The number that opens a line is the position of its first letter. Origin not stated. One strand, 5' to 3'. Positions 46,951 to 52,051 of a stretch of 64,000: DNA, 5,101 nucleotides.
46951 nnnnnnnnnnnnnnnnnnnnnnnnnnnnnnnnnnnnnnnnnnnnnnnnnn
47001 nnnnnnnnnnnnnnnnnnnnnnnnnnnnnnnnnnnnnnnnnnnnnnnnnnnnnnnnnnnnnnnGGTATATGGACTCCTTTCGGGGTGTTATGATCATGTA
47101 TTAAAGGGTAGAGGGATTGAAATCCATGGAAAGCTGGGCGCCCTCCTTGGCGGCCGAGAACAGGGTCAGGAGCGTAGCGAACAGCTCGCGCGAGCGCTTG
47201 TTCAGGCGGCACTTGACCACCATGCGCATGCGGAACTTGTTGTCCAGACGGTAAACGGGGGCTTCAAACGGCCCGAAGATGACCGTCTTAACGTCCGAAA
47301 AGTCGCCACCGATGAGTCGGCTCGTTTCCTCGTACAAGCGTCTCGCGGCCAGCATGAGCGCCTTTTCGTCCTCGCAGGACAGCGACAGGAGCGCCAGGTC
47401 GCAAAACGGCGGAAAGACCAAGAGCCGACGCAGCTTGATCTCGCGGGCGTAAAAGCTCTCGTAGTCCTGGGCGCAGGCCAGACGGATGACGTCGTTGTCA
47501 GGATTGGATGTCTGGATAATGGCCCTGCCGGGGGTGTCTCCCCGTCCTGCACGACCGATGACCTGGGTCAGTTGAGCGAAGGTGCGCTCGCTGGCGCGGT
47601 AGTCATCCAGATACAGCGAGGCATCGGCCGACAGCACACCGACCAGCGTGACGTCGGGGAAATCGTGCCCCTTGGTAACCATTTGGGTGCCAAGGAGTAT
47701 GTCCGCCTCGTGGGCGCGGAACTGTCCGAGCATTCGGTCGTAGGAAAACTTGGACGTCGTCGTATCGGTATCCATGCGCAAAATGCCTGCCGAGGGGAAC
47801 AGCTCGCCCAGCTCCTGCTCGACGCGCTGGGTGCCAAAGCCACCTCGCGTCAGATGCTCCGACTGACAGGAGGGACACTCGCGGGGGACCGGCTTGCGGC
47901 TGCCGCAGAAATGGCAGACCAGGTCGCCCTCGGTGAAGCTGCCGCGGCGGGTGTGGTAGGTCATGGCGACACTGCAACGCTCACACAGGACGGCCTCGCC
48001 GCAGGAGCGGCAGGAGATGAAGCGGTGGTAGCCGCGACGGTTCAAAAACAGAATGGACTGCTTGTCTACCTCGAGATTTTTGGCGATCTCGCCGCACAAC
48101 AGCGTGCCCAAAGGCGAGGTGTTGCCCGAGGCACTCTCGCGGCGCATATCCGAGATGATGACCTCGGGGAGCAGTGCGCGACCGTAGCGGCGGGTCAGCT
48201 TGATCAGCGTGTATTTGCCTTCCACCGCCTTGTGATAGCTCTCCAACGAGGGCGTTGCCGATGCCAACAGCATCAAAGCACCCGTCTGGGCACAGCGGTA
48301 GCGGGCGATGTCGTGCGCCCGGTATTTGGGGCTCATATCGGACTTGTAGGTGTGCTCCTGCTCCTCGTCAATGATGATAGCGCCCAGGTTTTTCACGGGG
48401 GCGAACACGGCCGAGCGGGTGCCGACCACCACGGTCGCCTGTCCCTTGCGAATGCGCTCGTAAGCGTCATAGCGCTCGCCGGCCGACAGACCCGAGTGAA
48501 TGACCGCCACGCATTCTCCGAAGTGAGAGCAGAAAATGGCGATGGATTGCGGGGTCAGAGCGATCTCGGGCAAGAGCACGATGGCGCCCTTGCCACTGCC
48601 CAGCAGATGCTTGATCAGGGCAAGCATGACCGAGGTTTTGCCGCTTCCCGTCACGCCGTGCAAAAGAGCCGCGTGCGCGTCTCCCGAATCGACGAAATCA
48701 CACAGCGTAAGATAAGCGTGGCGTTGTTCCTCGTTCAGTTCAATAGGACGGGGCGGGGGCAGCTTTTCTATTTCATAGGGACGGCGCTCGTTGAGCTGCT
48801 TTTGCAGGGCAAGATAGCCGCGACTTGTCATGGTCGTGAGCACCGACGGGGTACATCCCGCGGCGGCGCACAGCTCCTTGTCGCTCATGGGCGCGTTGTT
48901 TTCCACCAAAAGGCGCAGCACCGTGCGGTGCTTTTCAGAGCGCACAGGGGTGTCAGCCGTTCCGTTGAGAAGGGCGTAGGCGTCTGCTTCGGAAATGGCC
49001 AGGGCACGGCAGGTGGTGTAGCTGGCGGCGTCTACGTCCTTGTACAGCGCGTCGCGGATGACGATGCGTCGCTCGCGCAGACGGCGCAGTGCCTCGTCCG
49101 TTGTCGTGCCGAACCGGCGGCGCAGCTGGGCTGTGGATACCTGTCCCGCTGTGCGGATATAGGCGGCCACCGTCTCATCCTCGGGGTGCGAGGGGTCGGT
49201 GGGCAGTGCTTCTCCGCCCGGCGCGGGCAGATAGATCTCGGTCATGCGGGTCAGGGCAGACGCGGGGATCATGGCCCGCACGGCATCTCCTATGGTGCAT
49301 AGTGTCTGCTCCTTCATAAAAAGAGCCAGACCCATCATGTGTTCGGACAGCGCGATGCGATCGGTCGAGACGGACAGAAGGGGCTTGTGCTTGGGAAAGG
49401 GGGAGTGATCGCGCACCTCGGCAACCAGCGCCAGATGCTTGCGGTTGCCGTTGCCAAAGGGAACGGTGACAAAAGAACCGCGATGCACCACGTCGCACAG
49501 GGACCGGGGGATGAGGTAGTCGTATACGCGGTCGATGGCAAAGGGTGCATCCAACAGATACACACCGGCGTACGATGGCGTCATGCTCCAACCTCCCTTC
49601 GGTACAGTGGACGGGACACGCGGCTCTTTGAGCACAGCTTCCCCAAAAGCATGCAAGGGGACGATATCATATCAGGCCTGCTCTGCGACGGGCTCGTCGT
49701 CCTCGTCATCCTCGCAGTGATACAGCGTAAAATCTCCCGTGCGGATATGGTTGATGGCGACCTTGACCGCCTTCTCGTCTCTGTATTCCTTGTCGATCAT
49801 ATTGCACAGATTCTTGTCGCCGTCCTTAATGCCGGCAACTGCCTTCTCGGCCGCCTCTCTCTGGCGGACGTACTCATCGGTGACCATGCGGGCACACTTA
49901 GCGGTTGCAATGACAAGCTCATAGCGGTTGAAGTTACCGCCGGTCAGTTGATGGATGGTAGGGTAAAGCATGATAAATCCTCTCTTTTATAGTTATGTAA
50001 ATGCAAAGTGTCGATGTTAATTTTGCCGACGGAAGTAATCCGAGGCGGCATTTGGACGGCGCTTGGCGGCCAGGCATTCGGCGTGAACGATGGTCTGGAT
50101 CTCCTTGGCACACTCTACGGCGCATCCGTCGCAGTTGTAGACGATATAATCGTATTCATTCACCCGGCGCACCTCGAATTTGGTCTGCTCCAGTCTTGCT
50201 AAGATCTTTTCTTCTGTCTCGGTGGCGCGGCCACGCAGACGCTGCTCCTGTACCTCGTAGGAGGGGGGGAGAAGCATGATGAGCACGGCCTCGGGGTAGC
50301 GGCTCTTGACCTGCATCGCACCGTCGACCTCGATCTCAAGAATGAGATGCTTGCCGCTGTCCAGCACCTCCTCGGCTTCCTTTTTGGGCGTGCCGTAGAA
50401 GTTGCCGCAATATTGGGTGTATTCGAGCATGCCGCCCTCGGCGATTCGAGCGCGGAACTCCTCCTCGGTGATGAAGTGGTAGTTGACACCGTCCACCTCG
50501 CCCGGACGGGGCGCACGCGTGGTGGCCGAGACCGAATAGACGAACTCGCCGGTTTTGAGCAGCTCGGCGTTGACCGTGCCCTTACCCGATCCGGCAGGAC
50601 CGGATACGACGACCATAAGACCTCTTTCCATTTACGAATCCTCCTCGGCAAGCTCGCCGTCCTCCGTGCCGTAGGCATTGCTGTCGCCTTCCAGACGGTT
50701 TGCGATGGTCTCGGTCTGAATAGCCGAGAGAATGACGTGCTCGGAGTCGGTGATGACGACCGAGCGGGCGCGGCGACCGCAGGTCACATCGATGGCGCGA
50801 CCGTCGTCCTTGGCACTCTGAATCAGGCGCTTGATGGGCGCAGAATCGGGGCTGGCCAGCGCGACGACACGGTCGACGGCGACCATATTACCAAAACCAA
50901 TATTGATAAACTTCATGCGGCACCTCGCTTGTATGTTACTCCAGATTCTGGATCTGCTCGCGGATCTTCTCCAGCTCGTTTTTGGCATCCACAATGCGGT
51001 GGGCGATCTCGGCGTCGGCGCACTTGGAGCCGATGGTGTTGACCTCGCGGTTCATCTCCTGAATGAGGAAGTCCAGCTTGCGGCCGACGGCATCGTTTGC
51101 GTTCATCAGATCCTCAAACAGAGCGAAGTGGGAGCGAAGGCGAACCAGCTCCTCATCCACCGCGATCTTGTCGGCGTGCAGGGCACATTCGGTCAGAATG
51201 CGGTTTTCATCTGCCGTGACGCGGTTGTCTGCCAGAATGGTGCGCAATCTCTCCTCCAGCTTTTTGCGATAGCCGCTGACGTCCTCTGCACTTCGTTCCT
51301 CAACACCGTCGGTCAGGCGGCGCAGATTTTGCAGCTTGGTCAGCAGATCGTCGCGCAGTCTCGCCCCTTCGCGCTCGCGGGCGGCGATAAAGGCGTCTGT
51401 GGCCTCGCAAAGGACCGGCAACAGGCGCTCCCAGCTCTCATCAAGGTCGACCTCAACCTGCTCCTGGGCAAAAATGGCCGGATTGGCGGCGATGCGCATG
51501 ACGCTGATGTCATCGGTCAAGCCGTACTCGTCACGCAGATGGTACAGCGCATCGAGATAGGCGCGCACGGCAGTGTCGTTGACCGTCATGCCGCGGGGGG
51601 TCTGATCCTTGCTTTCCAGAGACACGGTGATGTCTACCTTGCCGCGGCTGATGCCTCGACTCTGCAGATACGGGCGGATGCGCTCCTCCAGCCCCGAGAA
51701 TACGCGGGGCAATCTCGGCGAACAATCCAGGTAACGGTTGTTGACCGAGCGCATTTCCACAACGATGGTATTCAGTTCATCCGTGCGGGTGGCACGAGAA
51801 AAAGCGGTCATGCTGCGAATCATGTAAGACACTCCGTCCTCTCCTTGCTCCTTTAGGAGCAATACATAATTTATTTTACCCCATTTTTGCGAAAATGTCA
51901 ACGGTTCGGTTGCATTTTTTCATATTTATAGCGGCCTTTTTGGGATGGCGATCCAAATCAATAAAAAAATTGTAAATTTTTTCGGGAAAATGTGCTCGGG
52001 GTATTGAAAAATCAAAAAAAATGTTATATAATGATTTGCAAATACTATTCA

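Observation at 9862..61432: Dense family of hairpin-rich modular intergenic elements that I cannot assign to a named family (10 loci, ~6 kb, ~9% of the window)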

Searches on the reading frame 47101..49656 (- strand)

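Call 47: search_protein_families(library=pfam, proteins=[window:47101-49656:-], max_evalue=0.00001)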
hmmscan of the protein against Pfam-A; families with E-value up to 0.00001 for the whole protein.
window:47101-49656:- (851 aa): 6 families
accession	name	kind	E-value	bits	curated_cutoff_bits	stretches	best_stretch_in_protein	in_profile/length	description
PF17764.6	PriA_3primeBD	-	5.8e-17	61.8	22.7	1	35-131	4-96/96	3'DNA-binding domain (3'BD)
PF00270.35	DEAD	-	3.5e-14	53.3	26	1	328-474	15-164/167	DEAD/DEAH box helicase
PF18074.6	PriA_C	-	4.2e-14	53.6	26.9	1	750-848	1-95/95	Primosomal protein N C-terminal domain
PF04851.21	ResIII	-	3.2e-12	47.1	22.5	1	305-469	2-162/164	Type III restriction enzyme, res subunit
PF00271.37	Helicase_C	-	9.9e-12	45.5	23.5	1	632-705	47-108/110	Helicase conserved C-terminal domain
PF18319.7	Zn_ribbon_PriA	-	8.3e-07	29.3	26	1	558-589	1-27/27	PriA DNA helicase Cys-rich region (CRR) domain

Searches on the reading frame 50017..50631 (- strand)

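Call 47: search_protein_families(library=pfam, proteins=[window:50017-50631:-], max_evalue=0.00001)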
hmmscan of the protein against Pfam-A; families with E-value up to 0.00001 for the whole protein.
window:50017-50631:- (204 aa): 1 family
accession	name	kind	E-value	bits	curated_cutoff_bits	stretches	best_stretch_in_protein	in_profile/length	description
PF00625.27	Guanylate_kin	-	2.1e-41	142.1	25.2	1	6-168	4-167/182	Guanylate kinase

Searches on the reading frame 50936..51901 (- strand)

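Call 47: search_protein_families(library=pfam, proteins=[window:50936-51901:-], max_evalue=0.00001)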
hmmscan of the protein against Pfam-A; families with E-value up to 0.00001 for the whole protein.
window:50936-51901:- (321 aa): 2 families
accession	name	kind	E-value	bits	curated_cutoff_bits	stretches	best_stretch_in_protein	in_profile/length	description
PF08340.16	YicC-like_C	-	1.8e-42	144.7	27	1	200-321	1-120/120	Endoribonuclease YicC-like, C-terminal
PF03755.18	YicC-like_N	-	5.8e-41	140.9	25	1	28-183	1-155/156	Endoribonuclease YicC-like, N-terminal region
